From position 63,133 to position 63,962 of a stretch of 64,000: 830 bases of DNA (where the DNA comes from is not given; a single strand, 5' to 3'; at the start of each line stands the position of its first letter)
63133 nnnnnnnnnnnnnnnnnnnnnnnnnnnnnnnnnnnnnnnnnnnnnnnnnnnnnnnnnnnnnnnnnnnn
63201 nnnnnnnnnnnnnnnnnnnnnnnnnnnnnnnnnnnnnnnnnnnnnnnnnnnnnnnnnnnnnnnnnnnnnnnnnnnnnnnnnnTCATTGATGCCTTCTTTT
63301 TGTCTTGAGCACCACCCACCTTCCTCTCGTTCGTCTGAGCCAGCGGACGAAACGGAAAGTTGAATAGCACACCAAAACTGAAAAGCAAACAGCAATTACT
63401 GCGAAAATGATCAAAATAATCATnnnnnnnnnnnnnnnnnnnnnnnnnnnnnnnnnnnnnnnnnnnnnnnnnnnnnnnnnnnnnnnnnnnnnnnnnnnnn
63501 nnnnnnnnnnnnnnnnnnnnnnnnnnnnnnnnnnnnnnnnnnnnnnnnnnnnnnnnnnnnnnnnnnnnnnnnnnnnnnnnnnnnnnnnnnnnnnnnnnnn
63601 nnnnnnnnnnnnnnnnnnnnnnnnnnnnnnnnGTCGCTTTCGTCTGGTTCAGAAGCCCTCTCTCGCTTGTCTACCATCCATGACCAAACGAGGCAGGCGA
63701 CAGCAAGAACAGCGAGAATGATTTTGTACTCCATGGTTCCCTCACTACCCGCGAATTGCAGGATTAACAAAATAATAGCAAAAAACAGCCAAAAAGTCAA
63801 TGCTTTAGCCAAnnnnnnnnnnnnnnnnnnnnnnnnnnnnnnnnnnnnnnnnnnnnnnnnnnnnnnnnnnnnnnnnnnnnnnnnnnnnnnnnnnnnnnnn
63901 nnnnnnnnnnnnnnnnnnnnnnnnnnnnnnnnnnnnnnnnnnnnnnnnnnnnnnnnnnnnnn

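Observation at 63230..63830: GC-rich island encoding two tiny hydrophobic peptides with long GC-stem hairpins, resembling a type I toxin-like or foreign module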

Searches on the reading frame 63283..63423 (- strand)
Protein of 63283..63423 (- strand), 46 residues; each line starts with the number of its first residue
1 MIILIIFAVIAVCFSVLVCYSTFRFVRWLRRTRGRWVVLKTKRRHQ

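Call 28: find_homologous_proteins(query=window:63286-63423:-, max_evalue=10)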
Query seq(46 aa): no candidate shares three 5-residue words with the query. No homologue found.

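Call 51: search_protein_families(library=pfam, proteins=[window:63286-63423:-], max_evalue=1)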
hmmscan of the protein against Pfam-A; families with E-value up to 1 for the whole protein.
seq(46 aa): 5 families
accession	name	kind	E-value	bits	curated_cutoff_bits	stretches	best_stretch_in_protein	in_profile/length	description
PF17307.7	Smim3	-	0.027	14.5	25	1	2-23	23-44/60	Small integral membrane protein 3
PF07219.19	HemY_N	-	0.075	13.6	31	1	5-45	16-56/107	HemY protein N-terminus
PF08637.16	NCA2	-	0.13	11.9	20.6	1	5-41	159-195/289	ATP synthase regulation protein NCA2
PF21944.1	Hemotin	-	0.22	11.7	27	1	3-33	6-36/74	Hemotin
PF15957.10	Comm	-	0.26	12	27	1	3-33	14-44/110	Commissureless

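Call 52: search_protein_families(library=ncbifam, proteins=[window:63286-63423:-], max_evalue=1)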
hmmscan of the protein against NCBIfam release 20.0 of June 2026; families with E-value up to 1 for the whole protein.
seq(46 aa): 1 family
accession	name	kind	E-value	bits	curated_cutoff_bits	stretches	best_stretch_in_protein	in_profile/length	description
NF003738.0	PRK05333.1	equivalog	0.12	11.2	305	1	9-36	225-251/295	NAD-dependent protein deacetylase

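Call 62: search_protein_representatives(protein=window:63283-63423:-)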
Query: 46 residues. Proteins with E-value up to 0.001 (for the whole library): 1; up to 1e-10: 0; up to 1e-30: 0. The best 1 are listed.
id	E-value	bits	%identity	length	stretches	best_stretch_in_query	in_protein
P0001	7.1e-06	41.5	28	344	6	9-43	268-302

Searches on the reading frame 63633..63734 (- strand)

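Call 51: search_protein_families(library=pfam, proteins=[window:63633-63734:-], max_evalue=1)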
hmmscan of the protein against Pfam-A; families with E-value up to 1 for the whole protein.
seq(34 aa): 2 families
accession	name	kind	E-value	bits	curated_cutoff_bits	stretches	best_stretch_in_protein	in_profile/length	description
PF18920.5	DUF5671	-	0.071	13.4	28.4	1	7-33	49-74/132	Domain of unknown function (DUF5671)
PF19168.5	DUF5850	-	0.15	13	25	1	3-30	2-28/171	Family of unknown function (DUF5850)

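Call 52: search_protein_families(library=ncbifam, proteins=[window:63633-63734:-], max_evalue=1)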
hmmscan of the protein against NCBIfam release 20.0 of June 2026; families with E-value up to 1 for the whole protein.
seq(34 aa): 0 families

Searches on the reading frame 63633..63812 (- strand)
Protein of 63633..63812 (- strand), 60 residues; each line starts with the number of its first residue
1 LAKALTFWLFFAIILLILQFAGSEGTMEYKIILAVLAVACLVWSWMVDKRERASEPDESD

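Call 30: find_homologous_proteins(query=window:63633-63812:-, max_evalue=10)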
Query seq(60 aa): 4 candidates shared short words with the query, none scored E <= 10.
